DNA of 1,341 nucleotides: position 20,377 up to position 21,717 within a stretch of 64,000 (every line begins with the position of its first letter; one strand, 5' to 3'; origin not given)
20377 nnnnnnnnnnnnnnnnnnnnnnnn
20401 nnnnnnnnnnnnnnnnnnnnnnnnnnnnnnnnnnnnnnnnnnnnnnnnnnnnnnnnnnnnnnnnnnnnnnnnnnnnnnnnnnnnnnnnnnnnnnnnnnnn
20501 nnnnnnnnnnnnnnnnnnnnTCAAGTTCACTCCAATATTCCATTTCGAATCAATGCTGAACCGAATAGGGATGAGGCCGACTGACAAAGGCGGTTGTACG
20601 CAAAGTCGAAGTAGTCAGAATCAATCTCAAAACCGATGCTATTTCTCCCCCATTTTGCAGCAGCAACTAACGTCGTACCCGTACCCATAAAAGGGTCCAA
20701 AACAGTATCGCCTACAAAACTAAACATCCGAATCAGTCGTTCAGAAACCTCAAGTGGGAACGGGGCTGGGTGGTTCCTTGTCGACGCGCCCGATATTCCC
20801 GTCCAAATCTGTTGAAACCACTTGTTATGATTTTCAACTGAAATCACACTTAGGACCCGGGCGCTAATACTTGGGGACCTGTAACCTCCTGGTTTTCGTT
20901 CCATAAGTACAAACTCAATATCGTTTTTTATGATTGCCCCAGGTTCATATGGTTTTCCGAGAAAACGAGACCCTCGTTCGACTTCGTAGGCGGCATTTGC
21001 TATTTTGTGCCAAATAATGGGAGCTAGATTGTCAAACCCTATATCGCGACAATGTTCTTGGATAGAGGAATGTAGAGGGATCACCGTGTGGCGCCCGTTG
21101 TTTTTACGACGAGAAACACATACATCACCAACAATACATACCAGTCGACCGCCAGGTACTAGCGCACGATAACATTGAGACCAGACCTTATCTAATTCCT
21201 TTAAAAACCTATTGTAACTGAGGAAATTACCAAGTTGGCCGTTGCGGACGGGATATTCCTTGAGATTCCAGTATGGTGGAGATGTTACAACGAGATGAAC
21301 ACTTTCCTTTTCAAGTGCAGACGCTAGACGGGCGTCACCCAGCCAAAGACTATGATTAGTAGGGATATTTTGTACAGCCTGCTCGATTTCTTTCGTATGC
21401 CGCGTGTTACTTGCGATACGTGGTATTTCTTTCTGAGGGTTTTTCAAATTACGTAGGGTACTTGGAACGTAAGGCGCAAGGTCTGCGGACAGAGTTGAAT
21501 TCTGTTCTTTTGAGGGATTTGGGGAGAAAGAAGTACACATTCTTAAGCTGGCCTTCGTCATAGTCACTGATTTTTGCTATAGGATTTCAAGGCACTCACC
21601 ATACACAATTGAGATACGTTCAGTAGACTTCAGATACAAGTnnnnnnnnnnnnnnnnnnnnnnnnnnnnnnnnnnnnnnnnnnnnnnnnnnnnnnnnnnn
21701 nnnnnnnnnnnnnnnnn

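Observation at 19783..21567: Type II restriction-modification pair possibly co-transcribed with the helicase module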

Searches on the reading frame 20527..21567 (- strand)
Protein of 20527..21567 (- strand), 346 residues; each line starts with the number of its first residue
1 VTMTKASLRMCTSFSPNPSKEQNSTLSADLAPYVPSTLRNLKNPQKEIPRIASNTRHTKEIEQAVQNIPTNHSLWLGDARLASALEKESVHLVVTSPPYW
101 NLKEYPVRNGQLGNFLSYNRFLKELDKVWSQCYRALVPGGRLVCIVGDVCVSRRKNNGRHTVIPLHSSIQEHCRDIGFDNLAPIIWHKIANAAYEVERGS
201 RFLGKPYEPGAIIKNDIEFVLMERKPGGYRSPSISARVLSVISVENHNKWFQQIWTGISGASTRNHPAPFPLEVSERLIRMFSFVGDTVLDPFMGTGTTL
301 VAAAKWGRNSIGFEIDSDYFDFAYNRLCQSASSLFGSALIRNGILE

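Call 5: search_protein_families(library=pfam, proteins=[window:20527-21567:-], max_evalue=0.01)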
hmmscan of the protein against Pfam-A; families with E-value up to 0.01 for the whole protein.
window:20527-21567:- (346 aa): 2 families
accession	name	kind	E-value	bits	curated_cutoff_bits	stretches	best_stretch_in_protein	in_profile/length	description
PF01555.25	N6_N4_Mtase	-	1.2e-39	137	26.7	1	90-323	1-219/221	DNA methylase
PF01170.24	UPF0020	-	0.00014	22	22.3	0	285-312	28-56/197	RMKL-like, methyltransferase domain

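Call 6: search_protein_families(library=padloc, proteins=[window:20527-21567:-], max_evalue=0.01)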
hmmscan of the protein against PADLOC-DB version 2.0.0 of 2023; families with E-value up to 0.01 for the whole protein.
window:20527-21567:- (346 aa): 69 families (the best 25 are shown)
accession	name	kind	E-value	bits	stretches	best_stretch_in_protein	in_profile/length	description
PDLC03259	MTase_II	-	3.4e-58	195.5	1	70-338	2-266/423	Type II methyltransferase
PDLC03350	MTase_II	-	2.1e-55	186.3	1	65-328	48-296/312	Type II methyltransferase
PDLC03353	MTase_II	-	4.1e-55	185.1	1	71-335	9-258/260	Type II methyltransferase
PDLC03283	MTase_II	-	1.8e-50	170.2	1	70-328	3-272/352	Type II methyltransferase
PDLC03387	MTase_II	-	1.2e-29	101.3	2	262-330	210-278/289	Type II methyltransferase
PDLC03371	MTase_II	-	9.9e-28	95.4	1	83-331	23-256/260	Type II methyltransferase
PDLC03246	MTase_II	-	4.9e-25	86.4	1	57-323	98-362/376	Type II methyltransferase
PDLC03260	MTase_II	-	5.4e-24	82.7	2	243-323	222-303/349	Type II methyltransferase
PDLC03299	MTase_II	-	4e-23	80.3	2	262-328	192-258/296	Type II methyltransferase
PDLC03265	MTase_II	-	6.1e-18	63.3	2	249-327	249-328/333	Type II methyltransferase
PDLC03320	MTase_II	-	1.6e-17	61.6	1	264-331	211-278/289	Type II methyltransferase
PDLC03276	MTase_II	-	2.1e-16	58.2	1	54-316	125-389/404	Type II methyltransferase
PDLC03363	MTase_II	-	6.1e-16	56.7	1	264-329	55-120/294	Type II methyltransferase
PDLC03252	MTase_II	-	7.5e-16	56.4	2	243-333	269-359/365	Type II methyltransferase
PDLC03351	MTase_II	-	1.4e-15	55.4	2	273-331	134-192/348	Type II methyltransferase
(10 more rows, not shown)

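Call 7: search_protein_families(library=ncbifam, proteins=[window:20527-21567:-], max_evalue=0.01)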
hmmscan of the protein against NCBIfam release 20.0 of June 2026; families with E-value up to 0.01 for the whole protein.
window:20527-21567:- (346 aa): 6 families
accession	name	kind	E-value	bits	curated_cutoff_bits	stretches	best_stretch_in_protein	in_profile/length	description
NF008572.0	PRK11524.1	equivalog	1e-15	57.6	292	1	264-328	193-257/294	adenine-specific DNA-methyltransferase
NF050803.1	DnaMtaseCcrMCaul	equivalog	1.3e-11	44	830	1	262-329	182-249/350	adenine-specific DNA-methyltransferase CcrM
NF010253.0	PRK13699.1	subfamily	2.1e-10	40.7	244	1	261-330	139-208/226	DNA methyltransferase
TIGR01177.1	TIGR01177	hypoth_equivalog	9.9e-06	25.1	316.55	1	286-317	183-214/330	TIGR01177 family methyltransferase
NF040721.1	Trm14_Arch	equivalog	2.7e-05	23.5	280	1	265-322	170-225/370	tRNA (guanine(6)-N2)-methyltransferase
NF043040.1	corrin_prot_MT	hypoth_equivalog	0.0041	16.6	180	0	274-329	30-85/216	corrinoid protein-associated methyltransferase CpaM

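Call 10: search_solved_structures(query=window:20527-21567:-, max_evalue=0.001)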
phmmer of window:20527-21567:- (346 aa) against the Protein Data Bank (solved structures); distinct sequences matched with E-value up to 0.001: 12.
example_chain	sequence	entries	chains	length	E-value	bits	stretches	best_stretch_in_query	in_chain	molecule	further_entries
2zie_A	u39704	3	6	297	2.4e-101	342.7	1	72-330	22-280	Putative modification methylase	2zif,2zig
8s9n_A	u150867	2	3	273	1.2e-14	57.7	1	257-333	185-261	DNA cytosine-N4 methyltransferase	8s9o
8s9m_A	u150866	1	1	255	1.2e-14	57.6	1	257-333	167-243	DNA cytosine-N4 methyltransferase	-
8urk_A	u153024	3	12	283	7.5e-13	51.7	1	263-328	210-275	Methyltransferase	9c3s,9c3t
9c3u_A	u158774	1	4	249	1.3e-12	51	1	262-327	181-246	Methyltransferase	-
1g60_A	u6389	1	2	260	6.3e-10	42.1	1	264-323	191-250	Adenine-specific Methyltransferase MboIIA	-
5hek_A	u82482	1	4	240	3e-09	39.9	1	258-327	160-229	Adenine specific DNA methyltransferase (DpnA)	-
5hfj_A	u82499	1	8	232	3.2e-09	39.8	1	258-327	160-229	Adenine specific DNA methyltransferase (DpnA)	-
6pbd_A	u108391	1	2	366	1.5e-08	37.6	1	244-329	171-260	Modification methylase CcrMI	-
1boo_A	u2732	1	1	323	1.6e-08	37.5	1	262-323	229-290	PROTEIN (N-4 CYTOSINE-SPECIFIC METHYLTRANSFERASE PVU II)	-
1nw8_A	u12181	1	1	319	4.9e-07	32.6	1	261-315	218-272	MODIFICATION METHYLASE RSRI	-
1eg2_A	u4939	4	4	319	5.8e-07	32.4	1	261-315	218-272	MODIFICATION METHYLASE RSRI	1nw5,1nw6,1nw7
